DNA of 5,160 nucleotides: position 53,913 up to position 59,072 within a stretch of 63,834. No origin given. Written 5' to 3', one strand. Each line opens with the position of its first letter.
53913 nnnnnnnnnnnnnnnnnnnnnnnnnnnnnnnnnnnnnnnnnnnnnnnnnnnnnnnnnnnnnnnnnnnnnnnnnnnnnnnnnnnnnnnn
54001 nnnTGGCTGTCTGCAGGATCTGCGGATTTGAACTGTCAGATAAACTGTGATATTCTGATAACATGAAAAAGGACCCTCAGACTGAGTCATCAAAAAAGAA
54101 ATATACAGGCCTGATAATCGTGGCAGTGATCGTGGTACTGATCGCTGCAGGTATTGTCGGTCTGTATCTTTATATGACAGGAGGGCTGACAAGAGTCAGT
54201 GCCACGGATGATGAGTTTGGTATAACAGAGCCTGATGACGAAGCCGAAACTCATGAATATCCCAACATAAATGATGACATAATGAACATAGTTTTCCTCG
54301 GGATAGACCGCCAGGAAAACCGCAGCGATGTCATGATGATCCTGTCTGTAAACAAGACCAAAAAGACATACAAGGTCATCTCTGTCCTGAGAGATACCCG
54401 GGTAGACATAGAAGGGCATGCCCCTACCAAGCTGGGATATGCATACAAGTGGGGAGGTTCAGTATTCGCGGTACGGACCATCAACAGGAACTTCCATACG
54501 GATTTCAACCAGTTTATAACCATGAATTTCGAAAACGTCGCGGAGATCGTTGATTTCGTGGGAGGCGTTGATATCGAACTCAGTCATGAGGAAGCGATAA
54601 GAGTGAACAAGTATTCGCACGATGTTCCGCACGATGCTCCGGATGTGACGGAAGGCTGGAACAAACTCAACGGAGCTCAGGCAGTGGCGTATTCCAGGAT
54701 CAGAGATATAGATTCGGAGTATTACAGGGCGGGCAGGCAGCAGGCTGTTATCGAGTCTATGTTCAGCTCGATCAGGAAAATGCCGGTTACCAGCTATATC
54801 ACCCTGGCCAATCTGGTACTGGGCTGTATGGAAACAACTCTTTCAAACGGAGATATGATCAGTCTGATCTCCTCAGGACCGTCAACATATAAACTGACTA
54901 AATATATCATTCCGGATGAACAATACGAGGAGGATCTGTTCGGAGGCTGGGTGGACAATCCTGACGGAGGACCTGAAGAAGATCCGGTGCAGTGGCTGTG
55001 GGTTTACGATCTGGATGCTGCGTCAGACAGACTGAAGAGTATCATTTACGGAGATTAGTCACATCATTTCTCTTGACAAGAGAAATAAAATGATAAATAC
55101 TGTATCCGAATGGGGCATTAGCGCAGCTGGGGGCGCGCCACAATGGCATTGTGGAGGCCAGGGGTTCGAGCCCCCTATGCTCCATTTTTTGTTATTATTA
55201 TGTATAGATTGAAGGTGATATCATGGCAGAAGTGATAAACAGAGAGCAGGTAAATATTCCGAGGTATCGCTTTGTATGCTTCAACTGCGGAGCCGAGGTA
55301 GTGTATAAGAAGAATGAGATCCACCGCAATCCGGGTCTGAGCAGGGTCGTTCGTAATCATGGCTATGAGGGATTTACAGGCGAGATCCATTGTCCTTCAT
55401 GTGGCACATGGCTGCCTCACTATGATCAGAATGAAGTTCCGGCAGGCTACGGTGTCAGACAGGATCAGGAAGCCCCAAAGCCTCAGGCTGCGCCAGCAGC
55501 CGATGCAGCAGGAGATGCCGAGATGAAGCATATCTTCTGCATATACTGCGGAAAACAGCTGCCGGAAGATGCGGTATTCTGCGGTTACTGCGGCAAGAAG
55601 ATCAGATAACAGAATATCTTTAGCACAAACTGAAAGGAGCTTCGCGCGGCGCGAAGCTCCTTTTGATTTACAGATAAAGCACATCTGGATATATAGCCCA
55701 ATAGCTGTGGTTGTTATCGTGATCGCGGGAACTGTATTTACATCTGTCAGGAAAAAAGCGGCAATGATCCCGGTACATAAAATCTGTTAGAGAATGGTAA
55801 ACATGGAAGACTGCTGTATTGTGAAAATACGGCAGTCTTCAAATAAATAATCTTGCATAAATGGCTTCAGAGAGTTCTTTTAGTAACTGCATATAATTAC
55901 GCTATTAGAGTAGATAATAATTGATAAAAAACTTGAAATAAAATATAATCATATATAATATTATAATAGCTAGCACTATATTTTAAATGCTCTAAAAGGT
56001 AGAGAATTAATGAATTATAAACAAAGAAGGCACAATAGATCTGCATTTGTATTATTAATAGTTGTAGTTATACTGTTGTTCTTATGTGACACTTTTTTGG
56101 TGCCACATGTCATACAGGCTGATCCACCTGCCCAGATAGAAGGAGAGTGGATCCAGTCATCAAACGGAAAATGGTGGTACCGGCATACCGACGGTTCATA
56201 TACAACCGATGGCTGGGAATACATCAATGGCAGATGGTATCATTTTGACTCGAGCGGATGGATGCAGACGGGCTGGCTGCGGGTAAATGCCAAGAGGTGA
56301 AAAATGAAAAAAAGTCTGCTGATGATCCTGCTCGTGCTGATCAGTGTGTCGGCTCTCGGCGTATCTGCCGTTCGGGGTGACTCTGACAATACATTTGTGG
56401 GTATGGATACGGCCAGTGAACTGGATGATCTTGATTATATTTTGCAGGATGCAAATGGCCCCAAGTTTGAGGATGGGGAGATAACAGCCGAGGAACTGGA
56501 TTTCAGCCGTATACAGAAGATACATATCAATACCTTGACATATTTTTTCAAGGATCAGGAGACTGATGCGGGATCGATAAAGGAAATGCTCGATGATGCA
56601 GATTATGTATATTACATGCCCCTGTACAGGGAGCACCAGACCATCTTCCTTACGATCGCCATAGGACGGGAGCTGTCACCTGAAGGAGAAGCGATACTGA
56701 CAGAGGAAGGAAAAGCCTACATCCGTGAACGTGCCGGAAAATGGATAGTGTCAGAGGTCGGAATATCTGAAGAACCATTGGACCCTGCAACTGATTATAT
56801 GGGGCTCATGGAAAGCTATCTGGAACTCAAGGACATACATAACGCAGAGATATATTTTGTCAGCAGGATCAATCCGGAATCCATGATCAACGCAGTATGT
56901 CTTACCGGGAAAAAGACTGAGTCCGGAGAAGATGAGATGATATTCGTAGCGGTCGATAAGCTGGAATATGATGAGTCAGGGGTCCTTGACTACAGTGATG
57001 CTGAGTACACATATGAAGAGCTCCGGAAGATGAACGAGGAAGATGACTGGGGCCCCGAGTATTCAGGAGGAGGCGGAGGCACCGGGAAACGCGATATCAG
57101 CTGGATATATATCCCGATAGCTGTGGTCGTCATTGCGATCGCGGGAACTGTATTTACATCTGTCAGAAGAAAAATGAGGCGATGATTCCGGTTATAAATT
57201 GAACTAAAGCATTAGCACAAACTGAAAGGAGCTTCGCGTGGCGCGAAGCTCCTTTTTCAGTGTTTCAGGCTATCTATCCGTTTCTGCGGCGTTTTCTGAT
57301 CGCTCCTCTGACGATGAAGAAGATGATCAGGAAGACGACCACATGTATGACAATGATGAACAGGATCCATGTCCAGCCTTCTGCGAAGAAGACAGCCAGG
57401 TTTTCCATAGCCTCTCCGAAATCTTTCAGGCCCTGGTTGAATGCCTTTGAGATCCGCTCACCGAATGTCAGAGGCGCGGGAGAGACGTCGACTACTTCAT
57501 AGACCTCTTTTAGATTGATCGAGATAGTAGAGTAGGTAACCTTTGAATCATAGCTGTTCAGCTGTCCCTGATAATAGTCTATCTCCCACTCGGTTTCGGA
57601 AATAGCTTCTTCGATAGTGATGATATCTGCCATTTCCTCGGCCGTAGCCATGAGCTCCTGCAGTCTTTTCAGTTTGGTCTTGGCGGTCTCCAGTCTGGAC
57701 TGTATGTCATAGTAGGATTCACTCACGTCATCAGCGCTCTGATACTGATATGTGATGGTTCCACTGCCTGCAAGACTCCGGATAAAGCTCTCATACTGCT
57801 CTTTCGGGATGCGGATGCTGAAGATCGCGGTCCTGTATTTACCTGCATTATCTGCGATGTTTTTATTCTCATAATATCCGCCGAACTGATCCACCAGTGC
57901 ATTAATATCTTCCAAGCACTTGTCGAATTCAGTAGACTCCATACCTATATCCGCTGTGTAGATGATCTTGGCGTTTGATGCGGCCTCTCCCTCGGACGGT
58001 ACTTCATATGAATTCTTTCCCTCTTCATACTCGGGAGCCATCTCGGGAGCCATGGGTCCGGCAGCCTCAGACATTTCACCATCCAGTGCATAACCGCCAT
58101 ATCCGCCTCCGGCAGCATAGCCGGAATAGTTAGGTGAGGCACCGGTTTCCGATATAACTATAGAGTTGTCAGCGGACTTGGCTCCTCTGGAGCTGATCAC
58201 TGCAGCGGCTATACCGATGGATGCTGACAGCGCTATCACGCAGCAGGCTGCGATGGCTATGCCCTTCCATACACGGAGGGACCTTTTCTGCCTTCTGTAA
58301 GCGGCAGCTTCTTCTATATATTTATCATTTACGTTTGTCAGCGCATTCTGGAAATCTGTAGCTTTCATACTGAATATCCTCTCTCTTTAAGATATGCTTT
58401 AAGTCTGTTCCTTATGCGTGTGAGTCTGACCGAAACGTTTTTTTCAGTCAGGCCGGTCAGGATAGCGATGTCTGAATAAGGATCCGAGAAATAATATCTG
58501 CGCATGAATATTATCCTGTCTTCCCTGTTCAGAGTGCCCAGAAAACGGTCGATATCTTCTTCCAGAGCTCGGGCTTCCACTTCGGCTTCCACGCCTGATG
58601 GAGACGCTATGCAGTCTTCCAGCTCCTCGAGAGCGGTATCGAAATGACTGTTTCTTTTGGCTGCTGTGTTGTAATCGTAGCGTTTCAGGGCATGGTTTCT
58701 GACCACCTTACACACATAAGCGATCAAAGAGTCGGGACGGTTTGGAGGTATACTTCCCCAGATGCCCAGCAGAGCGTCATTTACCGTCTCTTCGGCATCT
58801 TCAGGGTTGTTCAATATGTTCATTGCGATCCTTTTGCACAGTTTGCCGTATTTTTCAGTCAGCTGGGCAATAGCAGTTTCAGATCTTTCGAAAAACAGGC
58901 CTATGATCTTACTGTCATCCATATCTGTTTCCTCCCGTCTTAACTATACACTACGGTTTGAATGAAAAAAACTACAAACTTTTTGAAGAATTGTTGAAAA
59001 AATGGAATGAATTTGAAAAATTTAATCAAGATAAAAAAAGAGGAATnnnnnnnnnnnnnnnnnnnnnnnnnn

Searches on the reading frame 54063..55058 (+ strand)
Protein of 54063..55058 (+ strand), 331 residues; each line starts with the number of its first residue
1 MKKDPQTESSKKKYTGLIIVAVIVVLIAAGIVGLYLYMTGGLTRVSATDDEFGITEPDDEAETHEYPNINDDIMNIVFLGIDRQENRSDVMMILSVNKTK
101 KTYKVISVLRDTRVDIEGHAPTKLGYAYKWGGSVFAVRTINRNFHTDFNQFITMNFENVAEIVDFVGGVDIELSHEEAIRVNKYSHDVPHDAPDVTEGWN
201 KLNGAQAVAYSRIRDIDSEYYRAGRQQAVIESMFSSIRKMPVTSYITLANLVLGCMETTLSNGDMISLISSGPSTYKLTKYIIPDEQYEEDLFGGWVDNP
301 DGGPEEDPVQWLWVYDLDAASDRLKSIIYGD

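Call 85: search_protein_families(library=pfam, proteins=[window:54063-55058:+], max_evalue=0.0001)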
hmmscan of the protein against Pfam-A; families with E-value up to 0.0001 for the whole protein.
window:54063-55058:+ (331 aa): 1 family
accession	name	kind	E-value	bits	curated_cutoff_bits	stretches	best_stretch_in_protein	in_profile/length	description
PF03816.19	LytR_cpsA_psr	-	1.4e-30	106.9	24.6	1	87-237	1-148/150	LytR_cpsA_psr family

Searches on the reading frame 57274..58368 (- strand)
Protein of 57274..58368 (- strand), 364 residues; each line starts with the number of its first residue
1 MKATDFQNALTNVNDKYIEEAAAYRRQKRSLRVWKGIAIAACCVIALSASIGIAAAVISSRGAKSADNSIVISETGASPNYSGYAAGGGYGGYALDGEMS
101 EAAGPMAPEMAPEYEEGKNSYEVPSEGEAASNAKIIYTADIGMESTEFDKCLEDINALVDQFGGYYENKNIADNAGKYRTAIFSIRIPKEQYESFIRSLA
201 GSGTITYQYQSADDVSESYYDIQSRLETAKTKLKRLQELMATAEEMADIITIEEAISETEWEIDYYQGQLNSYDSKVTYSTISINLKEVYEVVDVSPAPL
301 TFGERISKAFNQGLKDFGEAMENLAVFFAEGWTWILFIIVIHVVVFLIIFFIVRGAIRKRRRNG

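Call 85: search_protein_families(library=pfam, proteins=[window:57274-58368:-], max_evalue=0.0001)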
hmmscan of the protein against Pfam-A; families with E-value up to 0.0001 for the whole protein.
window:57274-58368:- (364 aa): 1 family
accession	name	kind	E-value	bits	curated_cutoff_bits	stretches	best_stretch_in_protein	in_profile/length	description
PF14257.11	DUF4349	-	1.3e-57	195.1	27.7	1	134-345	2-211/213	Domain of unknown function (DUF4349)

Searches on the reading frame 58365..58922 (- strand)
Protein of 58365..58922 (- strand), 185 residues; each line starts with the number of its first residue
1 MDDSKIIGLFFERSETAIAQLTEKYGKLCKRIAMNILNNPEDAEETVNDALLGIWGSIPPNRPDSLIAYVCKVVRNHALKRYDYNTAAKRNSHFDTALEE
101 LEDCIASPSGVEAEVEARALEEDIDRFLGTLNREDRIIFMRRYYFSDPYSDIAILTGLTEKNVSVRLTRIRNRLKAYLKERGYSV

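Call 85: search_protein_families(library=pfam, proteins=[window:58365-58922:-], max_evalue=0.0001)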
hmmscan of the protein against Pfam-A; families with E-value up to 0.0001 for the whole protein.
window:58365-58922:- (185 aa): 2 families
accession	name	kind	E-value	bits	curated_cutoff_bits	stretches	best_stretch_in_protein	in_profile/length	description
PF04542.20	Sigma70_r2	-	4.3e-10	39.7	24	1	22-82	2-65/71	Sigma-70 region 2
PF08281.18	Sigma70_r4_2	-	5.5e-10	39.2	25.7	1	122-174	2-54/54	Sigma-70, region 4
